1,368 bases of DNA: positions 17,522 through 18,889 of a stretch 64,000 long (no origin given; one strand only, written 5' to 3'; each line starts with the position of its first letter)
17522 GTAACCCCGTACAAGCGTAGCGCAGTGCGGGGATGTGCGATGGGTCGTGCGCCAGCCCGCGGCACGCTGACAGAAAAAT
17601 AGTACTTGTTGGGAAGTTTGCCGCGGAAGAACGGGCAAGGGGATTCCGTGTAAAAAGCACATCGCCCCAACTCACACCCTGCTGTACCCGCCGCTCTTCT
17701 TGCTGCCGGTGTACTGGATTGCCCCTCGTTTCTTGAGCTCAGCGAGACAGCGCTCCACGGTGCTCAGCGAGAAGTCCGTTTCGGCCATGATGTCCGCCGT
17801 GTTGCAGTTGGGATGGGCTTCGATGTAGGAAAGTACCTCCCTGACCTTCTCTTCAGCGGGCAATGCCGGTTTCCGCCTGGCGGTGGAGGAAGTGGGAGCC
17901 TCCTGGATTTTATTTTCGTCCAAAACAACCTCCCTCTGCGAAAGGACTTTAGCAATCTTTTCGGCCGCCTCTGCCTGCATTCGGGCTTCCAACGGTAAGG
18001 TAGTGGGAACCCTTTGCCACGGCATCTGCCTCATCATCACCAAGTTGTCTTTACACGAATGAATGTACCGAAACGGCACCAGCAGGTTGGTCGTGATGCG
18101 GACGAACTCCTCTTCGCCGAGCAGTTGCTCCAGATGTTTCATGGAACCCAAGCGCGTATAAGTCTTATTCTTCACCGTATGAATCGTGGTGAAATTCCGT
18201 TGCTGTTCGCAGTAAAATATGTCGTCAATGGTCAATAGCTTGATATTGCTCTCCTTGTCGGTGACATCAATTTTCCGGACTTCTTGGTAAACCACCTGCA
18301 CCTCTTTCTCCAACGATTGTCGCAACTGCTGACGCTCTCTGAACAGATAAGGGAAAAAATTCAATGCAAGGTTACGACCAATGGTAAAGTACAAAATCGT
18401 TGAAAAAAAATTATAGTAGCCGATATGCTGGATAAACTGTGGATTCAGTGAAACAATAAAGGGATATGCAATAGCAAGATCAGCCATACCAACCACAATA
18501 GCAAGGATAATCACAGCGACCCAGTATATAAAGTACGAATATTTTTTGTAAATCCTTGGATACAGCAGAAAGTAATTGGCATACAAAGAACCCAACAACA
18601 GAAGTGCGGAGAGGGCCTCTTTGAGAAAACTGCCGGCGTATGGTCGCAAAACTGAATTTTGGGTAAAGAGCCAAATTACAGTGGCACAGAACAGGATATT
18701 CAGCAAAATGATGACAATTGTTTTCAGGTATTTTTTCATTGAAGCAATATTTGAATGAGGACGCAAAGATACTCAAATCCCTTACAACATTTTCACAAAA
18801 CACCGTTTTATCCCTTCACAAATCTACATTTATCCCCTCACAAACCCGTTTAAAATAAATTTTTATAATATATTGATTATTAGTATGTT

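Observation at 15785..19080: Duplicated membrane-anchored LytTR + winged-helix regulators with mirror-symmetric, 21-bp-phased repeat sites in their divergent promoters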

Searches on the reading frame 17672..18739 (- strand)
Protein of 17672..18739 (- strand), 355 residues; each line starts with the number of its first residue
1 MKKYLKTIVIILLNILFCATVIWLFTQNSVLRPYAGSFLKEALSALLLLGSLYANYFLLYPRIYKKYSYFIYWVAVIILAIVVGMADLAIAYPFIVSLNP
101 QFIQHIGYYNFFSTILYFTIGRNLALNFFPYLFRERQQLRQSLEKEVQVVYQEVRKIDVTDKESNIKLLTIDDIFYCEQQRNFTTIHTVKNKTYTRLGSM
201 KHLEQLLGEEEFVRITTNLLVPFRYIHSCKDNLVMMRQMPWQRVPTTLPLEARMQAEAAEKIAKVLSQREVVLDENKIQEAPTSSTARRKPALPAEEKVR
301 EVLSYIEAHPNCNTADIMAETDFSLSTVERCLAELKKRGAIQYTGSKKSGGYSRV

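Call 3: search_protein_families(library=pfam, proteins=[window:17672-18739:-], max_evalue=1)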
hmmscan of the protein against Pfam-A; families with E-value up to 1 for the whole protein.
window:17672-18739:- (355 aa): 12 families
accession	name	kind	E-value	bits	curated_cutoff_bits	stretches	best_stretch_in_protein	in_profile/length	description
PF04397.21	LytTR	-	1.1e-09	38.8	22.6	1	165-230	2-66/98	LytTr DNA-binding domain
PF13412.12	HTH_24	-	1.2e-05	25.3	21.9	1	298-341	4-47/48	Winged helix-turn-helix DNA-binding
PF12802.13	MarR_2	-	0.00011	22.7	27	1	302-347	10-56/61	MarR family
PF09339.16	HTH_IclR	-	0.00041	20.5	22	1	301-343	7-50/52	IclR helix-turn-helix domain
PF25213.1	HVO_A0261_N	-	0.0076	16.6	35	1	303-345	17-58/86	HVO_A0261 N-terminal domain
PF01956.21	EMC3_TMCO1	-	0.016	15.4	27.1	1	104-232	9-87/169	Integral membrane protein EMC3/TMCO1-like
PF22168.2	DIP2311-like_C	-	0.027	15.2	27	1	313-352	21-60/63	Transcriptional regulator DIP2311-like, C-terminal domain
PF24034.1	DUF7343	-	0.037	14.3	27.6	1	315-342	22-49/62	Domain of unknown function (DUF7343)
PF08220.18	HTH_DeoR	-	0.058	13.6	21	1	301-341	4-44/57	DeoR-like helix-turn-helix domain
PF01047.28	MarR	-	0.11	12.8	24.6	1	302-342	8-48/59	MarR family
PF01022.26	HTH_5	-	0.13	12.6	22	1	298-341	3-45/47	Bacterial regulatory protein, arsR family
PF19121.6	DUF5805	-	0.19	12.6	28.5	1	326-352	43-67/67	Family of unknown function (DUF5805)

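Call 11: find_homologous_proteins(query=window:17672-18739:-)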
Query window:17672-18739:- (355 aa): 498 proteins with E <= 0.001 among 4958 candidates; the best 120 are listed.
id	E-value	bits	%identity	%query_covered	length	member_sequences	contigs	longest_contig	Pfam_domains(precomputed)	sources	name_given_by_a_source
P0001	1.5e-231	785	100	100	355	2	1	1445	PF13412.13,PF04397.22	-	-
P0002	5.3e-217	737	94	100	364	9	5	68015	PF13412.13,PF04397.22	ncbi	-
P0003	6.0e-207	704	87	100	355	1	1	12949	PF13412.13,PF04397.22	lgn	-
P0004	3.9e-206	702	87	100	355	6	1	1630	PF13412.13,PF04397.22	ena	-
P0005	1.1e-198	677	85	100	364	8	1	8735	PF04397.22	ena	-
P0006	3.0e-197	672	84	100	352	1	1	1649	PF04397.22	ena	-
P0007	1.0e-194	664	85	100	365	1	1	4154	PF04397.22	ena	-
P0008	2.7e-194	663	83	100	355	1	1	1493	PF13412.13,PF04397.22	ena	-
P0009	6.3e-194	662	82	99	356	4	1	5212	PF04397.22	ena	-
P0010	1.0e-190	651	81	100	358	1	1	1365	PF13412.13,PF04397.22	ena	-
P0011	3.1e-189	646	79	100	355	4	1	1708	PF13412.13,PF04397.22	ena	-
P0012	8.9e-189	645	81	100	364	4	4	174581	PF04397.22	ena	-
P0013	9.4e-189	645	80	100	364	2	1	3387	PF13412.13,PF04397.22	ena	-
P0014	2.0e-186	637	80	100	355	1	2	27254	PF13412.13,PF04397.22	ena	-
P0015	2.2e-186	637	80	100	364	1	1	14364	PF13412.13,PF04397.22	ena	-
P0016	3.6e-186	636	80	100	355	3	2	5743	PF04397.22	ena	-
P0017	1.3e-183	628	79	100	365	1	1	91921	PF13412.13,PF04397.22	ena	-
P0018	4.6e-183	626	78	100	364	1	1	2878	PF13412.13,PF04397.22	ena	-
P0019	7.4e-182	622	77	100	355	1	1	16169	PF04397.22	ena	-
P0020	3.7e-181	620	77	100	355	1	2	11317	PF04397.22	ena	-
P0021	5.2e-180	616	77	100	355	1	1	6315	PF04397.22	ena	-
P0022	6.1e-180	616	77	100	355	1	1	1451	PF04397.22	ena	-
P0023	1.0e-178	612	77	100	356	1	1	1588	PF04397.22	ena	-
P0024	4.0e-176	603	76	100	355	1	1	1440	PF04397.22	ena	-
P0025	5.1e-175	599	75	100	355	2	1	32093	PF04397.22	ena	-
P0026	4.2e-171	587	74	100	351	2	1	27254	PF04397.22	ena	-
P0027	7.1e-171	586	77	94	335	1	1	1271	PF13412.13,PF04397.22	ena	-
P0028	2.5e-169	581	75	99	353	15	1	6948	PF13412.13,PF04397.22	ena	-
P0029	4.2e-169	580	72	99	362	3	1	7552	PF13412.13,PF12802.14,PF04397.22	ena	-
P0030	1.1e-168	579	73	100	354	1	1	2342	PF04397.22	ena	-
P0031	3.2e-166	570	73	100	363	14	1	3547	PF13412.13,PF04397.22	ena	-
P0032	5.0e-165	567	72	100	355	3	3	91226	PF04397.22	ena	-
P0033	2.4e-163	561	71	100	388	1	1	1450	PF04397.22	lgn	-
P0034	4.1e-163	560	71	99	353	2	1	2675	PF04397.22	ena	-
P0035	1.2e-162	559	70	100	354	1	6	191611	PF13412.13,PF04397.22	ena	-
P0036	6.0e-161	553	67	99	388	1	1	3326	PF04397.22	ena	-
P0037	1.2e-160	552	70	100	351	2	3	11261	PF04397.22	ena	-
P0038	1.2e-160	552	69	99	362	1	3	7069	PF13412.13,PF04397.22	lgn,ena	-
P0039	1.4e-160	552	69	99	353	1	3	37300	PF13412.13,PF04397.22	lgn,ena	-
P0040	1.4e-160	552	68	99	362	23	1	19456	PF13412.13,PF04397.22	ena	-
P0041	6.8e-160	550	66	99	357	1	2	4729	PF04397.22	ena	-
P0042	1.8e-159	548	67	99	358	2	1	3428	PF13412.13,PF04397.22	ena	-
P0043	1.9e-158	545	67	99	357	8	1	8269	PF13412.13,PF04397.22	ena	-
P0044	2.5e-158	545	69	99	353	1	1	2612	PF04397.22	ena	-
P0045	2.4e-157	541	69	100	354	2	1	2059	PF13412.13,PF04397.22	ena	-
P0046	1.5e-156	539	66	99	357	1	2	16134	PF13412.13,PF04397.22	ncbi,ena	-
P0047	1.5e-156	539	66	99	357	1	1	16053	PF13412.13,PF04397.22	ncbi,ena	-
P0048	2.2e-156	538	68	100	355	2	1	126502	PF04397.22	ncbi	-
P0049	4.1e-156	537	65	99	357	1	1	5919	PF13412.13,PF04397.22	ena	-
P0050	5.5e-156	537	65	99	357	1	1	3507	PF13412.13,PF04397.22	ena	-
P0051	2.8e-155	535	67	95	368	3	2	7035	PF04397.22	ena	-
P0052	6.1e-155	533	65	99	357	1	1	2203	PF13412.13,PF04397.22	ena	-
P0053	3.2e-153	528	65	99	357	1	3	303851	PF13412.13,PF04397.22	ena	-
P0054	4.1e-153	527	65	99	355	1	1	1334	PF13412.13,PF04397.22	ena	-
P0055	6.8e-153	527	65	99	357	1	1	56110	PF13412.13,PF04397.22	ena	-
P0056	9.5e-153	526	65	99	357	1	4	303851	PF13412.13,PF04397.22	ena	-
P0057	2.4e-152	525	65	99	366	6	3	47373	PF13412.13,PF04397.22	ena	-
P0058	1.3e-151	523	64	100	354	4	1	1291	PF04397.22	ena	-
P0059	1.3e-151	522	65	99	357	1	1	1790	PF13412.13,PF04397.22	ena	-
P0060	4.4e-151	521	64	100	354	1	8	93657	PF04397.22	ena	-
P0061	9.3e-151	520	64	99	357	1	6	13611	PF13412.13,PF04397.22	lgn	-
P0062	1.5e-150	519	64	99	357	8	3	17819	PF13412.13,PF04397.22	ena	-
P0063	3.0e-150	518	64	99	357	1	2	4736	PF13412.13,PF04397.22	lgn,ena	-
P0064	5.1e-150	517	65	100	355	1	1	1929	PF04397.22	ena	-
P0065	5.3e-150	517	80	79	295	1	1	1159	PF04397.22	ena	-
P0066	1.1e-149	516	64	99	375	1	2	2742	PF04397.22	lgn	-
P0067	2.2e-149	515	63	98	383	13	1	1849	PF04397.22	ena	-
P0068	2.4e-149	515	63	99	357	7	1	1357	PF13412.13,PF04397.22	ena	-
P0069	3.4e-149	515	64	99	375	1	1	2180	PF04397.22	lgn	-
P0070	3.8e-149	514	63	99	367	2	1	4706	PF13412.13,PF04397.22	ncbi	-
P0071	4.9e-149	514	64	99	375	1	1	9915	PF04397.22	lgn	-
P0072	5.2e-149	514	62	100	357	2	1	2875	PF13412.13,PF04397.22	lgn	-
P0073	1.2e-148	513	63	99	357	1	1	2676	PF13412.13,PF04397.22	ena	-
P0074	1.3e-148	513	63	99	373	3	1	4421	PF04397.22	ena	-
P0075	2.2e-148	512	63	99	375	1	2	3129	PF04397.22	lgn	-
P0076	2.3e-148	512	63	99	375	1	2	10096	PF04397.22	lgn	-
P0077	6.0e-148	510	63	99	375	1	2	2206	PF04397.22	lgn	-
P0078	6.8e-148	510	63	99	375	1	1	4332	PF04397.22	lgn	-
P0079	8.9e-148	510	63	99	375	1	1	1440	PF04397.22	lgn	-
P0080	9.2e-148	510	63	99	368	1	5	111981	PF04397.22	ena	-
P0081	1.7e-147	509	81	79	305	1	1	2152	PF04397.22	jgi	jgi:hypothetical protein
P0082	2.3e-147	509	62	99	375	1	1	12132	PF04397.22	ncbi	-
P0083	2.3e-147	509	63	99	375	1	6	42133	PF04397.22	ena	-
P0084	3.3e-147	508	62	99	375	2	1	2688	PF04397.22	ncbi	-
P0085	4.7e-147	507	63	99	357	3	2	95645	PF04397.22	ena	-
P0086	7.5e-147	507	63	99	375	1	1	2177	PF04397.22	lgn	-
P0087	9.3e-147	507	63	99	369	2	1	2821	PF04397.22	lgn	-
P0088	1.7e-146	506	61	99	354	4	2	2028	PF04397.22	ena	-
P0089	3.5e-146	505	62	99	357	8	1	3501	PF13412.13,PF04397.22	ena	-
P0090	1.7e-145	502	62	99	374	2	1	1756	PF13412.13,PF04397.22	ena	-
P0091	5.9e-145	501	63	100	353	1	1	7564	PF04397.22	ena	-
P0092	7.5e-145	500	65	94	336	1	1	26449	PF13412.13,PF04397.22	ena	-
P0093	2.0e-144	499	61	99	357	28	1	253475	PF13412.13,PF04397.22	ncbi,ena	-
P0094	8.0e-144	497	60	99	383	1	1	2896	PF04397.22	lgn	-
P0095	1.9e-143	496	62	95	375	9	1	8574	PF04397.22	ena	-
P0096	1.9e-143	496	62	99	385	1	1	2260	PF04397.22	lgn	-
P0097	2.0e-143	496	63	95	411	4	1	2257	PF04397.22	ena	-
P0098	3.5e-143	495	61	99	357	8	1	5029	PF13412.13,PF04397.22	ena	-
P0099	4.2e-143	494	63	94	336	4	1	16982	PF13412.13,PF04397.22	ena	-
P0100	9.1e-143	493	63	94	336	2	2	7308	PF13412.13,PF04397.22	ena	-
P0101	9.1e-143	493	60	99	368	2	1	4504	PF12802.14,PF04397.22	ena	-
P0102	2.1e-142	492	61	99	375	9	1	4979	PF04397.22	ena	-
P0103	2.7e-142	492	61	99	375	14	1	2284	PF04397.22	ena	-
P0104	3.5e-142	491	61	99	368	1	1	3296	PF04397.22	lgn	-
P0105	7.0e-142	490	60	99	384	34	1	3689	PF04397.22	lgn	-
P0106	9.8e-142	490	59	99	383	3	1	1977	PF04397.22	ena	-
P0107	1.1e-141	490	64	94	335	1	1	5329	PF13412.13,PF04397.22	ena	-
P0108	1.1e-141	490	61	99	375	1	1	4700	PF04397.22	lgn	-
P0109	1.3e-141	490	60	99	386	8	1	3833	PF04397.22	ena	-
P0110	1.7e-141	489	59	99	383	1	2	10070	PF04397.22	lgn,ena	-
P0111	3.7e-141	488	60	99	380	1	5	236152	PF13412.13,PF04397.22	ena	-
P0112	9.0e-141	487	62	99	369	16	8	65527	PF04397.22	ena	-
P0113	1.1e-140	487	59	99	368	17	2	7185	PF13412.13,PF04397.22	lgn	-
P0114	1.2e-140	486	61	99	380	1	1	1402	PF04397.22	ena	-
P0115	1.6e-140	486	59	99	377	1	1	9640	PF04397.22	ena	-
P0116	2.2e-140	486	59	99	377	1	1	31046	PF04397.22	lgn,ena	-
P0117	3.9e-140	485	61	99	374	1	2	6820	PF04397.22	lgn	-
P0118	4.1e-140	485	61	99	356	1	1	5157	PF04397.22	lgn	-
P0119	1.2e-139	483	61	94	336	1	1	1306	PF04397.22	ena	-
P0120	1.2e-139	483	61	99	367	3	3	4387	PF04397.22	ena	-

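Call 13: find_related_loci(query=window:17672-18739:-, collection=genome_contigs, flank=4000)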
Query window:17672-18739:- (355 aa) in genome_contigs; peptide patterns used: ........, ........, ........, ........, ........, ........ (x = any residue, [..] = any of these).
208 stretches matched a pattern; 7 encode a relative of the query (tblastn E <= 1e-3); 6 distinct loci.
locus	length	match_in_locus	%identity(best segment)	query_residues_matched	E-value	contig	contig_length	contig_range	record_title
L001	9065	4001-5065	81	1-355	0e+0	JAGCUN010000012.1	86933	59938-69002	MAG: Bacteroidales bacterium isolate RGIG10135 Yak_Rumen-4__c620643, whole genome shotgun sequence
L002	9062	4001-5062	75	1-355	0e+0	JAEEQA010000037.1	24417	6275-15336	MAG: Bacteroidales bacterium isolate Tb.RUG.324 NODE_7616_length_24417_cov_1.552779, whole genome shotgun sequence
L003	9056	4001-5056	68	3-355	2e-171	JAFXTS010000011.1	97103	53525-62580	MAG: Bacteroidales bacterium isolate RGIG6737 Sheep_Rumen-2__c1431, whole genome shotgun sequence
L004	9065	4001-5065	68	1-355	2e-168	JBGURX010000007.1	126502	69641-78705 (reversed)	MAG: Bacteroidales bacterium isolate ruminal_MAG_106 ruminal_MAG_106_contig_0007, whole genome shotgun sequence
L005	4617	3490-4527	65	3-352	1e-159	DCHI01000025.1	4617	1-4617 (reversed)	MAG TPA_asm: Bacteroidales bacterium UBA1756 UBA1756_contig_131174, whole genome shotgun sequence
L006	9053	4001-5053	55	3-355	3e-133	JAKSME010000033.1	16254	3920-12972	MAG: Bacteroidales bacterium isolate Horse_feces117 MAG117_33, whole genome shotgun sequence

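Call 26: find_related_loci(query=A2, collection=metagenome_contigs, flank=3000)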
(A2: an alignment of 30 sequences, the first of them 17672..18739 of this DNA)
Query A2 (355 aa) in metagenome_contigs; peptide patterns used: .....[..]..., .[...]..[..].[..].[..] (x = any residue, [..] = any of these).
375 stretches matched a pattern; 88 encode a relative of the query (tblastn E <= 1e-3); the best 80 are kept; 80 distinct loci.
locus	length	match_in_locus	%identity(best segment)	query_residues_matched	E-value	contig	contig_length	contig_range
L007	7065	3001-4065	94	1-355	0e+0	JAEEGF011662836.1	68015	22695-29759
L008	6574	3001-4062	75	1-355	0e+0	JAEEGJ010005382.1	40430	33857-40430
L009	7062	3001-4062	75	1-355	0e+0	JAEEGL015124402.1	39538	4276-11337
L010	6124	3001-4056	67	3-355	8e-169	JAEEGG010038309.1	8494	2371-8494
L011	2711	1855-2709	86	1-285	8e-171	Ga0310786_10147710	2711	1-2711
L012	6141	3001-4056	66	1-352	2e-160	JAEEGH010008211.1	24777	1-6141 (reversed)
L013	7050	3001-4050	66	3-352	3e-158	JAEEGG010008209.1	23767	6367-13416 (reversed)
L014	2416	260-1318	67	3-355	3e-168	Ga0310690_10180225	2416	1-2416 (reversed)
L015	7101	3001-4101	60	3-352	2e-152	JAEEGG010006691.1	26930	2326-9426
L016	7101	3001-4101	60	3-352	2e-152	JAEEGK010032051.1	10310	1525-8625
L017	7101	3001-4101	60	3-352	2e-152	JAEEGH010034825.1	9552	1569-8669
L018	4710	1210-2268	60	2-355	5e-153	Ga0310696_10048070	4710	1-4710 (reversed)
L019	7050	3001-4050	61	3-352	9e-149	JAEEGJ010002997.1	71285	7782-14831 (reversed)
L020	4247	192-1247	59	3-355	7e-150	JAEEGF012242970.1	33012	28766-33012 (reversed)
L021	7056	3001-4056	59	3-355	1e-148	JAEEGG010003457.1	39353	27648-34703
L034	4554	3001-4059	56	3-355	7e-139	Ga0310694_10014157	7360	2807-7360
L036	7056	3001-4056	57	3-355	5e-138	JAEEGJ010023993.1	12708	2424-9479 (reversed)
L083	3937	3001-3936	45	3-316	1e-94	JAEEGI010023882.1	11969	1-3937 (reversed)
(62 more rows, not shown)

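Call 31: search_protein_representatives(protein=window:17672-18739:-)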
Query: 355 residues. Proteins with E-value up to 0.001 (for the whole library): 313; up to 1e-10: 178; up to 1e-30: 37. The best 150 are listed.
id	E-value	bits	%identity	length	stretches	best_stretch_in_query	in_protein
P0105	2.2e-142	490.4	63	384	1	3-352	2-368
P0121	1.4e-99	349.8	44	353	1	5-355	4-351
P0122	5.0e-99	348.0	58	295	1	3-265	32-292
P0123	2.6e-85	302.9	41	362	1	3-353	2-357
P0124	1.6e-74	267.4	45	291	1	70-354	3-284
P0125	1.8e-73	263.9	54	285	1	98-318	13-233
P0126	6.6e-73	262.1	37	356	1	4-353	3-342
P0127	4.5e-71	256.1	39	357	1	4-353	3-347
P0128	1.5e-62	228.0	52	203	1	150-353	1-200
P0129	2.5e-57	210.9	44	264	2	162-353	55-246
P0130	2.0e-50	188.2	60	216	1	21-171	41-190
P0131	3.0e-49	184.4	38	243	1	118-353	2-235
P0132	1.1e-46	175.9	56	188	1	3-151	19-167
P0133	2.0e-45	171.8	57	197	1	3-152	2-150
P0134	1.2e-44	169.2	49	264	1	3-166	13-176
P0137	1.3e-40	156.0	32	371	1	10-354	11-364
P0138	5.6e-39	150.6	29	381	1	5-353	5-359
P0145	1.0e-33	133.3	29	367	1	5-353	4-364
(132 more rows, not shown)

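Call 32: search_protein_families(library=ncbifam, proteins=[window:17672-18739:-], max_evalue=0.1)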
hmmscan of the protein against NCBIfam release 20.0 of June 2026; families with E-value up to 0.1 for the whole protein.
window:17672-18739:- (355 aa): 7 families
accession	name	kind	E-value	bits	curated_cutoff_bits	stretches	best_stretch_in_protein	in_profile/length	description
NF010684.1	PRK14084.1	equivalog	0.00021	21.1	375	1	140-230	135-221/254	response regulator transcription factor LytR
NF045593.1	bilirub_TF_BilQ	equivalog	0.0092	15.7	125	1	304-347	37-80/135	bilirubin utilization transcriptional regulator BilQ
NF041397.1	TranRegGlpR_Halo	equivalog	0.012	15.3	300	1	294-342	3-50/253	HTH-type transcriptional regulator GlpR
TIGR04176.1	MarR_EPS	equivalog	0.017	15.2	88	1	297-347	4-54/105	MarR family EPS-associated transcriptional regulator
NF052610.1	macro_16_ester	equivalog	0.026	13.9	420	1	142-234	140-237/281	alpha/beta fold macrolide esterase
TIGR01884.1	cas_HTH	subfamily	0.029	13.7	60.2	1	287-347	132-192/202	CRISPR-associated CARF protein Csa3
NF053610.1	Sso10a_fam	subfamily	0.063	13.3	60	0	300-345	8-51/64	Sso10a family chromatin protein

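Call 33: list_cluster_members(proteins=[P0002, P0093, P0048, P0137, P0138, P0145])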
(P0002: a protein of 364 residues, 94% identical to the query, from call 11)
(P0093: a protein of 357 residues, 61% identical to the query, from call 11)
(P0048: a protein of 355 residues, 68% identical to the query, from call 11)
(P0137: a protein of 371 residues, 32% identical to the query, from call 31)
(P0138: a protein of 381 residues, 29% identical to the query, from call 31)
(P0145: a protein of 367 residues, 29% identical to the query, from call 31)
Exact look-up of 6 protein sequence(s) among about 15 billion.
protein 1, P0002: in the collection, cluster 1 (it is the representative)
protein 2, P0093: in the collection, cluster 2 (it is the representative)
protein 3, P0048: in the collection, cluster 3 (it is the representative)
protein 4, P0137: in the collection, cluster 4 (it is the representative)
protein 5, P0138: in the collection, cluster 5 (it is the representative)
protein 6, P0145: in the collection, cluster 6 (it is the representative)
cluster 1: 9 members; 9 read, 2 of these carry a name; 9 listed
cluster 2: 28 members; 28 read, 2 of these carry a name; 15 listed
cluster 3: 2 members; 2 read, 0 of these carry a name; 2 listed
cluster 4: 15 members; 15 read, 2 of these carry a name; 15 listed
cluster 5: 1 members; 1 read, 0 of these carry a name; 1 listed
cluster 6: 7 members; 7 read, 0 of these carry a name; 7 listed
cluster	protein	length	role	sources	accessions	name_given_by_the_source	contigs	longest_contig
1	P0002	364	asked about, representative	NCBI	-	-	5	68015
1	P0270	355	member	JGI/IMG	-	uncharacterized membrane protein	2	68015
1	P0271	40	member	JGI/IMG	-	hypothetical protein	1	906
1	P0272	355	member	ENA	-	-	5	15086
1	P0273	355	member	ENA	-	-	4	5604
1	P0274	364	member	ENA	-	-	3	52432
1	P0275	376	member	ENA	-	-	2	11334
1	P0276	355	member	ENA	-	-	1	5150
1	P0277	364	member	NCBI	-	-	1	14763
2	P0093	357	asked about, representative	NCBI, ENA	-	-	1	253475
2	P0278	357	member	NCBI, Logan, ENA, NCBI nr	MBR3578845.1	MAG: LytTR family transcriptional regulator DNA-binding domain-containing protein ... | LytTR family transcriptional regulator DNA-binding domain-containing protein ...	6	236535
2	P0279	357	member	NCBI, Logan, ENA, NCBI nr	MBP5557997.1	MAG: LytTR family transcriptional regulator DNA-binding domain-containing protein ... | LytTR family transcriptional regulator DNA-binding domain-containing protein ...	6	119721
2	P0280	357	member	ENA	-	-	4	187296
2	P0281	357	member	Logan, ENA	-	-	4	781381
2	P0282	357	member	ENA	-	-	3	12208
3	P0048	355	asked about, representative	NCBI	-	-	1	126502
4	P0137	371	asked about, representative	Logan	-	-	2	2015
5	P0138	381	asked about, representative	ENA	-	-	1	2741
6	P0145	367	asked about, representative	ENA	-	-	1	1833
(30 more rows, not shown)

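Call 35: predict_structure(alignment_id=A2)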
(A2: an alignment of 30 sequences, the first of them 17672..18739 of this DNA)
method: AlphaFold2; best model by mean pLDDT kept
length: 355 residues; sequences in the alignment: 30
mean_pLDDT: 75.6   pTM: 0.38
mean pLDDT of the five models: 75.6, 74.9, 73.5, 65.6, 61.1
residues with pLDDT >= 90: 18; 70-90: 254; 50-70: 59; < 50: 24
segments of 3 or more residues with pLDDT < 50: 273-291
pLDDT, mean of each block of 10 residues (from residue 1): 66 73 59 61 77 79 73 85 83 78 80 80 77 67 55 70 82 90 88 86 82 89 88 87 87 81 78 37 30 72 86 83 83 86 65 79
secondary structure, 60 per line:
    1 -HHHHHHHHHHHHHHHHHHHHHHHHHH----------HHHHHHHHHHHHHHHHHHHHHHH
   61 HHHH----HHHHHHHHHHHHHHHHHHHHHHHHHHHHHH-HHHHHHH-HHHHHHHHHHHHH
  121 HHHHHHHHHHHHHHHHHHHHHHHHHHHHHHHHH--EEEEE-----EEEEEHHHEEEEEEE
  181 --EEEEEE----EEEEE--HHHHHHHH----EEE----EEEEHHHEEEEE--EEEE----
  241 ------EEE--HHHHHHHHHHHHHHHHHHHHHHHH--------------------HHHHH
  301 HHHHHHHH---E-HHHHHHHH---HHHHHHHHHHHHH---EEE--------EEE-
elements in order: H2-27 H38-64 H69-98 H100-106 H108-153 E156-160 E166-170 E174-180 E183-188 E193-197 H200-207 E212-214 E219-222 E226-230 E233-236 E247-249 H252-275 H296-308 H314-321 H325-337 E341-343 E352-354
